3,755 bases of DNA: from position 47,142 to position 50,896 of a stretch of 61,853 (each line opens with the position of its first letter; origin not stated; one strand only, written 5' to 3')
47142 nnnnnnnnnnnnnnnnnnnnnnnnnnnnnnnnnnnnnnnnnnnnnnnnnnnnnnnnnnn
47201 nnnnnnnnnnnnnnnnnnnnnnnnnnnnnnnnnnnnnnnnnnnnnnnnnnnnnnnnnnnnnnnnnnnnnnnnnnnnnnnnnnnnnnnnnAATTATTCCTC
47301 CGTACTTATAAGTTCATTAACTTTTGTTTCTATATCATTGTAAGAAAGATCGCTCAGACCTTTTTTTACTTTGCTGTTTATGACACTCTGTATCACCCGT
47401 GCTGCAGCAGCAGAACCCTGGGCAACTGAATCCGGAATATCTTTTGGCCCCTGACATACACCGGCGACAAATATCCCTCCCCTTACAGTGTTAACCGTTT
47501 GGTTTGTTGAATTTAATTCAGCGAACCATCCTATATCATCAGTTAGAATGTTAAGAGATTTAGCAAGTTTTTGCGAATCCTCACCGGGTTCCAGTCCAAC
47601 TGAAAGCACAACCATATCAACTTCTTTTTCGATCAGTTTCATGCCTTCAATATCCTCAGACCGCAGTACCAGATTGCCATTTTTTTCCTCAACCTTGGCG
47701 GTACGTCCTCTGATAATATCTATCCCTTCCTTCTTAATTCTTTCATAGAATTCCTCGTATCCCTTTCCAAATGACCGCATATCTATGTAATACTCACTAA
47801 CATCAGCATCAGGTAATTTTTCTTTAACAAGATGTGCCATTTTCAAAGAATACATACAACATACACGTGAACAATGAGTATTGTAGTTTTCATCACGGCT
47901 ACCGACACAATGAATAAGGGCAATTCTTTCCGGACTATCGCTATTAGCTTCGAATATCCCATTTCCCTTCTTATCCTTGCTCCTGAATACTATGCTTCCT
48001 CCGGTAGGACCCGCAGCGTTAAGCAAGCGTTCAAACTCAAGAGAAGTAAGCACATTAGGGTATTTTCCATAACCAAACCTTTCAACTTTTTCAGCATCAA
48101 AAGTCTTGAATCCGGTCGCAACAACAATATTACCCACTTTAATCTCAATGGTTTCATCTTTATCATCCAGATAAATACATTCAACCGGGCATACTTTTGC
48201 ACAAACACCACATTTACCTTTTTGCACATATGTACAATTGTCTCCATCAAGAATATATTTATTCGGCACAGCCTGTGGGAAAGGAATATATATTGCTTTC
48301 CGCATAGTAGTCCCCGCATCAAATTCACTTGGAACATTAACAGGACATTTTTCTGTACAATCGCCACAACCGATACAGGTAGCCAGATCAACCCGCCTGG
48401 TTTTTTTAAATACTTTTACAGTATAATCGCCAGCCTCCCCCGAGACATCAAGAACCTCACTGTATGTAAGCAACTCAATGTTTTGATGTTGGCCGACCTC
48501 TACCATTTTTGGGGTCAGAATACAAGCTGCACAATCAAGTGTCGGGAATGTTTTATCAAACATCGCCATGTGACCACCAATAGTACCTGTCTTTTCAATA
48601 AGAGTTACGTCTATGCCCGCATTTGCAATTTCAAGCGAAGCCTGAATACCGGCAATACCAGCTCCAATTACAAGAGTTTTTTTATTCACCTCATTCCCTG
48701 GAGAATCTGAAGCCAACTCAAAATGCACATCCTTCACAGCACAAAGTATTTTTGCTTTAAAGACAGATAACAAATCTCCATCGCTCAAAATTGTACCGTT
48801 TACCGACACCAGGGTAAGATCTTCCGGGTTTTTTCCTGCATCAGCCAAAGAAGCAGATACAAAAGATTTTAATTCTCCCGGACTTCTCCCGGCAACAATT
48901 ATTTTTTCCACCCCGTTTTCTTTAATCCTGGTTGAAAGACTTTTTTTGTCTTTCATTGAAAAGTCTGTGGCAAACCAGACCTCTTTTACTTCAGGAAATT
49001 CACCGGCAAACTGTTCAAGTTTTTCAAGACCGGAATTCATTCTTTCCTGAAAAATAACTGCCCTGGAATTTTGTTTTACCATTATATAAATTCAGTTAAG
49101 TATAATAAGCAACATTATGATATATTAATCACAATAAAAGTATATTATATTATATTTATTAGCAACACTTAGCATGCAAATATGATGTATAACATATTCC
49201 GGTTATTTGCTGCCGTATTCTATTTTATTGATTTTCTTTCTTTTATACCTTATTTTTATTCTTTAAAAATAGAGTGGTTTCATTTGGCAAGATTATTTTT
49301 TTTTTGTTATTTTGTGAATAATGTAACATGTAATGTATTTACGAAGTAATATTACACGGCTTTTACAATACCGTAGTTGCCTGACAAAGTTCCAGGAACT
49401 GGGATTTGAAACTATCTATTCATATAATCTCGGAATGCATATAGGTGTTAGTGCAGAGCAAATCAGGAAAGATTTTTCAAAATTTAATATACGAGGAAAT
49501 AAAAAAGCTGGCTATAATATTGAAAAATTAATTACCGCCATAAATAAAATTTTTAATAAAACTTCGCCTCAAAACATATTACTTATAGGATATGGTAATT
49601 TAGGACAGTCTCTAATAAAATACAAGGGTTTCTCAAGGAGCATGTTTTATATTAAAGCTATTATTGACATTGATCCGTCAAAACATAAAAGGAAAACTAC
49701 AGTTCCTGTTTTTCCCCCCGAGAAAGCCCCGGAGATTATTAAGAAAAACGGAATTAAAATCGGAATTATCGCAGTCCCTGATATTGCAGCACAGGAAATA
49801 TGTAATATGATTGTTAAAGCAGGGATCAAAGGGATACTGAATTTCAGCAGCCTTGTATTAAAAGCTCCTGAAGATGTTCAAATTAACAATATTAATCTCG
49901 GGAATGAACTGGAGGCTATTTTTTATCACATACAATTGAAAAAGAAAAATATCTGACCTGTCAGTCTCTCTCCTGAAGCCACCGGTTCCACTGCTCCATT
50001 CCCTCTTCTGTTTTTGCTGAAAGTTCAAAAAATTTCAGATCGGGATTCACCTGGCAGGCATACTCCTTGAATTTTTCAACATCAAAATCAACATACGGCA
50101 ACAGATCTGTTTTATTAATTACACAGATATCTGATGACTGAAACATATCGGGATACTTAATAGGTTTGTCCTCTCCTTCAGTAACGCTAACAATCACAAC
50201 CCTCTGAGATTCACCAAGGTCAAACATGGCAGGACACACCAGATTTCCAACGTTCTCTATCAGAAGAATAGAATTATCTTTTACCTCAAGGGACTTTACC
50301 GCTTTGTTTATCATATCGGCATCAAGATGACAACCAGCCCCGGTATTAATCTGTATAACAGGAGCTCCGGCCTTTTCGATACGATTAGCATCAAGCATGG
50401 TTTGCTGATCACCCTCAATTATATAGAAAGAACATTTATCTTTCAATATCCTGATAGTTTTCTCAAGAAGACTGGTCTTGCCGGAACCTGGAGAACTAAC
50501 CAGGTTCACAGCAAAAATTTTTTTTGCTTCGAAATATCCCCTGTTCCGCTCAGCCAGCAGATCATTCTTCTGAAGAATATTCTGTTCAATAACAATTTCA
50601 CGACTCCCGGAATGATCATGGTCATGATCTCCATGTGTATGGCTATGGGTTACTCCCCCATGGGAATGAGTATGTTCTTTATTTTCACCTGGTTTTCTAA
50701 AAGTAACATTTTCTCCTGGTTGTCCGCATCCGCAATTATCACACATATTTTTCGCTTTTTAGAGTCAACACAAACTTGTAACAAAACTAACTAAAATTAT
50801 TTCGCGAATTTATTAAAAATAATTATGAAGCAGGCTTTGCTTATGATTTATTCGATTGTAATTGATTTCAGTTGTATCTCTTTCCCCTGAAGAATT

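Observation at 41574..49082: Mvh-type hydrogenase teamed with two different HdrA paralogues and a QmoC-like membrane subunit, with no HdrB/HdrC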

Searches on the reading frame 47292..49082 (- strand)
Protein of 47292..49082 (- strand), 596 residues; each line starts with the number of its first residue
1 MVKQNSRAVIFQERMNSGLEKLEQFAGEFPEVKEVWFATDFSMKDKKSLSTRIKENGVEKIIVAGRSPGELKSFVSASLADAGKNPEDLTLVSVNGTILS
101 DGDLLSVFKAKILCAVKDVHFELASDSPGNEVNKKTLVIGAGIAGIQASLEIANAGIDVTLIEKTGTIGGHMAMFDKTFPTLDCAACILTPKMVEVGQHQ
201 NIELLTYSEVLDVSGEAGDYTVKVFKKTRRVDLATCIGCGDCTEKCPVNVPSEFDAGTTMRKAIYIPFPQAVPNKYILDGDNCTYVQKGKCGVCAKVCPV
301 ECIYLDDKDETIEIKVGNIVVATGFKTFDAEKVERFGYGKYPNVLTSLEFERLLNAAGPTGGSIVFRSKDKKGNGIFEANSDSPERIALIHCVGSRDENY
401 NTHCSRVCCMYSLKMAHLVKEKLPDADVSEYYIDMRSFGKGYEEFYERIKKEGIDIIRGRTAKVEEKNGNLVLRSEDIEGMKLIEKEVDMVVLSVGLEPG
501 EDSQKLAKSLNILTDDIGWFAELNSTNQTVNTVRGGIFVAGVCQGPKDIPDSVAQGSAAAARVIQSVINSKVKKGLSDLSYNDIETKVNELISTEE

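Call 3: search_protein_families(library=pfam, proteins=[window:47292-49082:-], max_evalue=0.01)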
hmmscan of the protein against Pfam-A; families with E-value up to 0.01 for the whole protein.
window:47292-49082:- (596 aa): 20 families
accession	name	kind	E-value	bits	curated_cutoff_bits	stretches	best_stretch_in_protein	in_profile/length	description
PF07992.20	Pyr_redox_2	-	3.3e-16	60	26.1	2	135-231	2-98/291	Pyridine nucleotide-disulphide oxidoreductase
PF00037.32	Fer4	-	2.4e-07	30.7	21.1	1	231-250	3-22/24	4Fe-4S binding domain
PF13450.12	NAD_binding_8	-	2.6e-07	31.2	21.9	1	138-189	1-52/68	NAD(P)-binding Rossmann-like domain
PF12831.13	FAD_oxidored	-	1.4e-06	28.3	27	1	137-173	3-39/416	FAD dependent oxidoreductase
PF13237.11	Fer4_10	-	3.9e-06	27.1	25.5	1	231-248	4-21/53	4Fe-4S dicluster domain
PF12838.12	Fer4_7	-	4.8e-06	27.4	27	2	235-302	1-52/52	4Fe-4S dicluster domain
PF00890.30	FAD_binding_2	-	6.5e-06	26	20.4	1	137-173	3-39/414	FAD binding domain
PF01266.30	DAO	-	4.1e-05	23.7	27.9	1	136-169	2-35/353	FAD dependent oxidoreductase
PF13187.11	Fer4_9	-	7.1e-05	23.2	27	1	236-303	2-52/52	4Fe-4S dicluster domain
PF01134.28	GIDA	-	7.4e-05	22.4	22.1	1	137-169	3-36/391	Glucose inhibited division protein A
PF03486.20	HI0933_like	-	7.8e-05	22.7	50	1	135-173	2-40/244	HI0933-like protein Rossmann domain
PF12837.12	Fer4_6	-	0.00032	20.9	25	1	231-250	4-23/24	4Fe-4S binding domain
PF17179.9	Fer4_22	-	0.00037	21.7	27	0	222-249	67-94/95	4Fe-4S dicluster domain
PF00070.33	Pyr_redox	-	0.00056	20.8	22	0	135-179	1-42/82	Pyridine nucleotide-disulphide oxidoreductase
PF12797.12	Fer4_2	-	0.00057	20.1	24.5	1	231-248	5-22/22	4Fe-4S binding domain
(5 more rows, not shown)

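Call 4: search_protein_families(library=ncbifam, proteins=[window:47292-49082:-], max_evalue=0.01)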
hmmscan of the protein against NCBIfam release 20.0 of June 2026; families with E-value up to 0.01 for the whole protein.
window:47292-49082:- (596 aa): 99 families (the best 25 are shown)
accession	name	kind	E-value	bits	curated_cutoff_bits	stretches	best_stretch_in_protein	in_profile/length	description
NF040770.1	hetero_SS_HdrA2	exception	1.6e-163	545.7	1100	1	42-573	43-566/777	CoB-CoM heterodisulfide reductase HdrA2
NF041778.1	hetero_SS_HdrA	equivalog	1.8e-126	422.9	1400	1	44-571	49-574/771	ferredoxin:CoB-CoM heterodisulfide reductase subunit HdrA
NF041891.1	hdrA_Methbact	equivalog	1.4e-118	397.2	1300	1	42-567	40-556/762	ferredoxin:CoB-CoM heterodisulfide reductase subunit HdrA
NF009409.0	PRK12770.1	subfamily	1.9e-09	37.1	343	1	452-573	241-355/360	putative glutamate synthase subunit beta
NF009410.0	PRK12771.1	subfamily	3.6e-08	32.4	516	1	124-172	129-177/566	NAD(P)-binding protein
NF045637.1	carotdesatCrtDProt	equivalog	3.8e-08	32.3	580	1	137-193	2-58/485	1-hydroxycarotenoid 3,4-desaturase CrtD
TIGR01971.1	NuoI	subfamily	1.2e-07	31.4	113.05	1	200-257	57-107/121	NADH-quinone oxidoreductase, chain I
TIGR03315.1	Se_ygfK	equivalog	1.4e-07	29.3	835.3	2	127-172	531-576/1012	putative selenate reductase subunit YgfK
NF005560.0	PRK07233.1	equivalog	4.7e-07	29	252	1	135-177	2-44/435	hypothetical protein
TIGR02734.1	crtI_fam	subfamily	5.6e-07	28.6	238.1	1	137-193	2-59/504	phytoene desaturase family protein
TIGR04018.1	Bthiol_YpdA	hypoth_equivalog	1e-06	27.8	339.9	0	136-165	2-31/316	YpdA family putative bacillithiol disulfide reductase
NF058655.1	CrtID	equivalog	1.2e-06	27.7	640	1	137-181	2-46/478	bifunctional phytoene desaturase/3,4-desaturase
NF002481.1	PRK01747.1-2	equivalog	1.8e-06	27.1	600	1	34-168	145-273/611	bifunctional tRNA (5-methylaminomethyl-2-thiouridine)(34)-methyltransferase MnmC2/FAD-dependent 5-carboxymethylaminomethyl-2-thiouridine(34)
NF008845.0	PRK11883.1-5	equivalog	1.8e-06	26.5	560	0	132-175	3-52/468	protoporphyrinogen oxidase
NF038196.1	ferrodoxin_EFR1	subfamily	2e-06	28.1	75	0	222-249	173-199/242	EFR1 family ferrodoxin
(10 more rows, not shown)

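Call 21: search_solved_structures(query=window:47292-49082:-, max_evalue=1e-10)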
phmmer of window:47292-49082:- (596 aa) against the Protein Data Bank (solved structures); distinct sequences matched with E-value up to 1e-10: 6.
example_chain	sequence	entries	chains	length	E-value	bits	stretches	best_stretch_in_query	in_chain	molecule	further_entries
5odc_A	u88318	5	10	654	1.1e-138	466.5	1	47-565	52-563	Heterodisulfide reductase, subunit A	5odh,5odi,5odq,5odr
8rvv_A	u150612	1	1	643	3.4e-132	445.1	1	46-572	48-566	H(2):CoB-CoM heterodisulfide,ferredoxin reductase subunit A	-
8rvu_a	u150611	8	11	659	3.7e-132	444.9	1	46-572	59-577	H(2):CoB-CoM heterodisulfide,ferredoxin reductase subunit A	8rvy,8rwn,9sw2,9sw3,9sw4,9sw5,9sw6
9sfi_A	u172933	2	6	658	1.6e-128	433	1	49-564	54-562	CoB--CoM heterodisulfide reductase iron-sulfur subunit A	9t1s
7bkb_A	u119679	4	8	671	5.6e-115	388.2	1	45-562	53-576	CoB--CoM heterodisulfide reductase iron-sulfur subunit A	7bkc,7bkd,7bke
6tjr_A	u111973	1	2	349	3.7e-38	134.6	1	314-563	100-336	Fumarate reductase/succinate dehydrogenase flavoprotein domain protein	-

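Call 38: search_solved_structures(query=window:47292-49082:-, max_evalue=1e-135, show_alignments=1)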
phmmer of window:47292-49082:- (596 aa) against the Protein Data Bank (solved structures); distinct sequences matched with E-value up to 1e-135: 1.
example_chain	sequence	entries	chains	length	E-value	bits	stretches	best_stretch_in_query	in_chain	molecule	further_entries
5odc_A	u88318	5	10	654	1.1e-138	466.5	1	47-565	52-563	Heterodisulfide reductase, subunit A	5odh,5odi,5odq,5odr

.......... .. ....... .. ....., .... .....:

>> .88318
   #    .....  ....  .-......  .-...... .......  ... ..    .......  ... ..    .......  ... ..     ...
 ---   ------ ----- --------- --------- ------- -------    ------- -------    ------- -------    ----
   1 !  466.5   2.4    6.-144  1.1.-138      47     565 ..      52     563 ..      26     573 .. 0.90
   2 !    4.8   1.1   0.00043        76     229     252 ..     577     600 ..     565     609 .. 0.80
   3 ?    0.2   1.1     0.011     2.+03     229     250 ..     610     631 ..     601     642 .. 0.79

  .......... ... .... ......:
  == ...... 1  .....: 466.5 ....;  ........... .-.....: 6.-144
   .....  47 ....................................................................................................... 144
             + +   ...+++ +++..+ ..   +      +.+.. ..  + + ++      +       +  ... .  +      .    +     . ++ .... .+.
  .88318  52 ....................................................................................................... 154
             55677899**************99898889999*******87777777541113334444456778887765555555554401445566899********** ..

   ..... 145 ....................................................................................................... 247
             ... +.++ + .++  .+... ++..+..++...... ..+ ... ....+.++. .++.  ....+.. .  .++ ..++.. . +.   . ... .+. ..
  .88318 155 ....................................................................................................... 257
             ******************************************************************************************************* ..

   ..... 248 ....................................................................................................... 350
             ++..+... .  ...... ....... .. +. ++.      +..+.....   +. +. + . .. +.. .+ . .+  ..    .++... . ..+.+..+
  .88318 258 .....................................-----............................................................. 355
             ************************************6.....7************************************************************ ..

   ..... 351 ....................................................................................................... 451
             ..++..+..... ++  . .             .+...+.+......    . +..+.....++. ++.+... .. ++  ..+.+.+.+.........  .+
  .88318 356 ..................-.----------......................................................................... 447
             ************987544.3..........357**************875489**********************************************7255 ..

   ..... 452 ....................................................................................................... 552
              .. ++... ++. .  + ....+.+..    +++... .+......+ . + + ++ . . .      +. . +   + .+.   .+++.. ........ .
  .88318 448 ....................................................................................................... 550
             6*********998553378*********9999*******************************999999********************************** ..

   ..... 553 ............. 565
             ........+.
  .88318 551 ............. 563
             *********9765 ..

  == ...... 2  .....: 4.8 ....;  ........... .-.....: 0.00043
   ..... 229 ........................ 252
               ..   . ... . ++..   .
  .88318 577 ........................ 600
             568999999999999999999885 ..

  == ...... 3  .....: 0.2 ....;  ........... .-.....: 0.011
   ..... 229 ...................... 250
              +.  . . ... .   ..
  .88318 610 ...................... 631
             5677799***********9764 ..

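Call 85: find_homologous_proteins(query=window:47292-49082:-, max_evalue=1e-100)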
Query window:47292-49082:- (596 aa): 7868 proteins with E <= 1e-100 among 8000 candidates; the best 120 are listed.
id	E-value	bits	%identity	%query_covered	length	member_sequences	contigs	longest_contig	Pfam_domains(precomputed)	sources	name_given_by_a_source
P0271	0.0e+0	1286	96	100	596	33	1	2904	PF13450.13,PF00890.31,PF07992.21,PF00037.33,PF13237.12,PF12831.14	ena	-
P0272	0.0e+0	1239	92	100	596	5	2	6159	PF13450.13,PF00890.31,PF07992.21,PF00037.33,PF12838.13,PF13237.12,PF12831.14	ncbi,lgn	-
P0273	0.0e+0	1235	91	100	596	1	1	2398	PF13450.13,PF00890.31,PF07992.21,PF00037.33,PF12838.13,PF13237.12,PF12831.14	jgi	jgi:heterodisulfide reductase subunit A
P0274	0.0e+0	1140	83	100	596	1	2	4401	PF01266.31,PF13450.13,PF00890.31,PF07992.21,PF00037.33,PF03486.21,PF13237.12,PF01134.29,PF12831.14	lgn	-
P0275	3.7e-296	1001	75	98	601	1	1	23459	PF13450.13,PF00890.31,PF07992.21,PF12838.13,PF13183.12,PF12831.14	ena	-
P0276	1.1e-247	841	63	99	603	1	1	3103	PF00890.31,PF07992.21,PF12838.13,PF12831.14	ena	-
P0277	5.9e-247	839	63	96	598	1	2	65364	PF07992.21,PF00037.33,PF12838.13,PF13237.12,PF12831.14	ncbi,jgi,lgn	-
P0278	4.1e-246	836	63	96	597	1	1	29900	PF07992.21,PF12838.13,PF12831.14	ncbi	-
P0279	7.7e-246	835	63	96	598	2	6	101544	PF07992.21,PF00037.33,PF12838.13,PF13237.12,PF12831.14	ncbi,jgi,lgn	-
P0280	7.5e-245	832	63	96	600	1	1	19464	PF07992.21,PF13237.12,PF12831.14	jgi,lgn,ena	-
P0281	1.4e-244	831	63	96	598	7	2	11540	PF07992.21,PF00037.33,PF12838.13,PF13237.12,PF12831.14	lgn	-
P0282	4.6e-244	829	64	97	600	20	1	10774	PF00890.31,PF07992.21,PF12838.13,PF13237.12,PF13187.12,PF12831.14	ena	-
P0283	6.3e-244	829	63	96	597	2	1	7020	PF00890.31,PF07992.21,PF00037.33,PF12838.13,PF12831.14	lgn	-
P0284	9.3e-244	828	63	96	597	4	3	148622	PF07992.21,PF00037.33,PF12838.13,PF13237.12,PF12831.14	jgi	-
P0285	1.3e-243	828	65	96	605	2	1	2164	PF07992.21,PF13237.12,PF12831.14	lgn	-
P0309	8.8e-239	812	63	96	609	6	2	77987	PF00890.31,PF07992.21,PF12838.13,PF13237.12,PF12831.14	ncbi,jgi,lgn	ncbi:MAG: CoB--CoM heterodisulfide reductase iron-sulfur subunit A family protein [Candidatus Aminic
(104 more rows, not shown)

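Call 86: find_encoding_contigs(protein=P0309, flank=9000, max_places=1)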
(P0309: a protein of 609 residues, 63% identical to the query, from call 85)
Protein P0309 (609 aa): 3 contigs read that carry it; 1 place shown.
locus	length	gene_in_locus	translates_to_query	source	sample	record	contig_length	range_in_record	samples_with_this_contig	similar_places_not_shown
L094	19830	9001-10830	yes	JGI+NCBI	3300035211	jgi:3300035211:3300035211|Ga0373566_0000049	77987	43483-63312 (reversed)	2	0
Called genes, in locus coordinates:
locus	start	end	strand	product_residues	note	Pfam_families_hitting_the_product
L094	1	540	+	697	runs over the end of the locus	-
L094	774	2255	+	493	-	PF03600:CitMHS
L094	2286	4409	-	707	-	PF07719:TPR_2 (faint), PF08308:PEGA, PF19190:BACON_2 (weak), PF17957:Big_7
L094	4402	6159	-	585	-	PF00069:Pkinase, PF01636:APH (faint), PF07714:PK_Tyr_Ser-Thr, PF03109:ABC1 (weak)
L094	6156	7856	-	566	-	PF07714:PK_Tyr_Ser-Thr (weak), PF00069:Pkinase, PF00498:FHA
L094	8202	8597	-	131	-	PF13635:DUF4143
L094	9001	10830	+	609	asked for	PF00890:FAD_binding_2 (weak), PF07992:Pyr_redox_2 (faint), PF12831:FAD_oxidored, PF13237:Fer4_10 (faint), PF12838:Fer4_7 (weak)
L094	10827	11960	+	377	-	PF13484:Fer4_16 (faint), PF25160:LdpA_Fe-S-bd (faint), PF13183:Fer4_8, PF13237:Fer4_10, PF13534:Fer4_17, PF12838:Fer4_7 (weak), PF13187:Fer4_9 (weak)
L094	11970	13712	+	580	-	PF13738:Pyr_redox_3 (weak), PF00890:FAD_binding_2 (weak), PF01593:Amino_oxidase (weak), PF07992:Pyr_redox_2, PF12831:FAD_oxidored, PF13450:NAD_binding_8 (weak), PF00037:Fer4 (weak), PF14697:Fer4_21, +8 more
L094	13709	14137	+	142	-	PF02662:FlpD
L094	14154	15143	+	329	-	PF01058:Oxidored_q6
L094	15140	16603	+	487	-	PF27537:HoxH, PF00374:NiFeSe_Hases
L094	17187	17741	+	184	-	-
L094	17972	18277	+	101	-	-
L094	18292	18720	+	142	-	PF01850:PIN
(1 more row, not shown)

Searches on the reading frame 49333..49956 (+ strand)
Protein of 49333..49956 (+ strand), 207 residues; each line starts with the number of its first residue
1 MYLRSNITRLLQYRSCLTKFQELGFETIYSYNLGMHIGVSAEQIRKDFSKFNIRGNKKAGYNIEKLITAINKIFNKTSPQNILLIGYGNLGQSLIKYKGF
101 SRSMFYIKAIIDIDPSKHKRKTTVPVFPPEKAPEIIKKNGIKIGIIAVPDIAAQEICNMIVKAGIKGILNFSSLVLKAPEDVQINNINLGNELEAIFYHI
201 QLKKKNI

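Call 3: search_protein_families(library=pfam, proteins=[window:49333-49956:+], max_evalue=0.01)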
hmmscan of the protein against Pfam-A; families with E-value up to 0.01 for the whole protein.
window:49333-49956:+ (207 aa): 3 families
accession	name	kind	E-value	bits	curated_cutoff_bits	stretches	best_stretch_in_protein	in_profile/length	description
PF02629.25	CoA_binding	-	1.9e-16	61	22.3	1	78-173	2-96/97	CoA binding domain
PF06971.19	Put_DNA-bind_N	-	7e-10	39.3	27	1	7-49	7-49/49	Putative DNA-binding protein N-terminus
PF01408.29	GFO_IDH_MocA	-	0.0061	17.7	24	1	81-166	2-88/120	Oxidoreductase family, NAD-binding Rossmann fold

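Call 4: search_protein_families(library=ncbifam, proteins=[window:49333-49956:+], max_evalue=0.01)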
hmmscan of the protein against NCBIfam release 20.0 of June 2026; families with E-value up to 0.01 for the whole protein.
window:49333-49956:+ (207 aa): 10 families
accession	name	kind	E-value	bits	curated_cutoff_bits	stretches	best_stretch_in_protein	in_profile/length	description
NF003996.0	PRK05472.2-5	equivalog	2.9e-60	203.7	138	1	4-205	4-204/209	redox-sensing transcriptional repressor Rex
NF003995.0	PRK05472.2-4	subfamily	2.7e-54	183.9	126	1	6-205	10-210/213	redox-sensing transcriptional repressor Rex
NF003993.0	PRK05472.2-2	equivalog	9.4e-50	169.1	217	1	5-205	9-210/212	redox-sensing transcriptional repressor Rex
NF003992.0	PRK05472.2-1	equivalog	7.8e-47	159.5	226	1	6-204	25-224/249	redox-sensing transcriptional repressor Rex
NF003994.0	PRK05472.2-3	equivalog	1.1e-46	158.9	130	1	5-204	12-212/217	redox-sensing transcriptional repressor Rex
NF003990.0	PRK05472.1-4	equivalog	2.9e-45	154.5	233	1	7-205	12-211/214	redox-sensing transcriptional repressor Rex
NF003989.0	PRK05472.1-3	equivalog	2.3e-42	145.2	177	1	6-204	12-211/215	redox-sensing transcriptional repressor Rex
NF003988.0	PRK05472.1-1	equivalog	5.5e-35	121.3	321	1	7-203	12-211/214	redox-sensing transcriptional repressor Rex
NF003991.0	PRK05472.1-5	equivalog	4.5e-30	105.2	198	1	4-200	9-206/211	redox-sensing transcriptional repressor Rex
NF000736.0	PRK00043.2-3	equivalog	0.0044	16.5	227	1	136-183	151-196/207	thiamine phosphate synthase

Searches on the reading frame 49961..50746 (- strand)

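Call 7: search_protein_families(library=pfam, proteins=[window:49961-50746:-], max_evalue=0.00001)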
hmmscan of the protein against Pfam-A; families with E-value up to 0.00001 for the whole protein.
window:49961-50746:- (261 aa): 1 family
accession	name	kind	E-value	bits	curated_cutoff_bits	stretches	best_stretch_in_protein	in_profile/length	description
PF02492.25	cobW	-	1.1e-24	87.5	20.7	1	80-240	3-179/180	CobW/HypB/UreG, nucleotide-binding domain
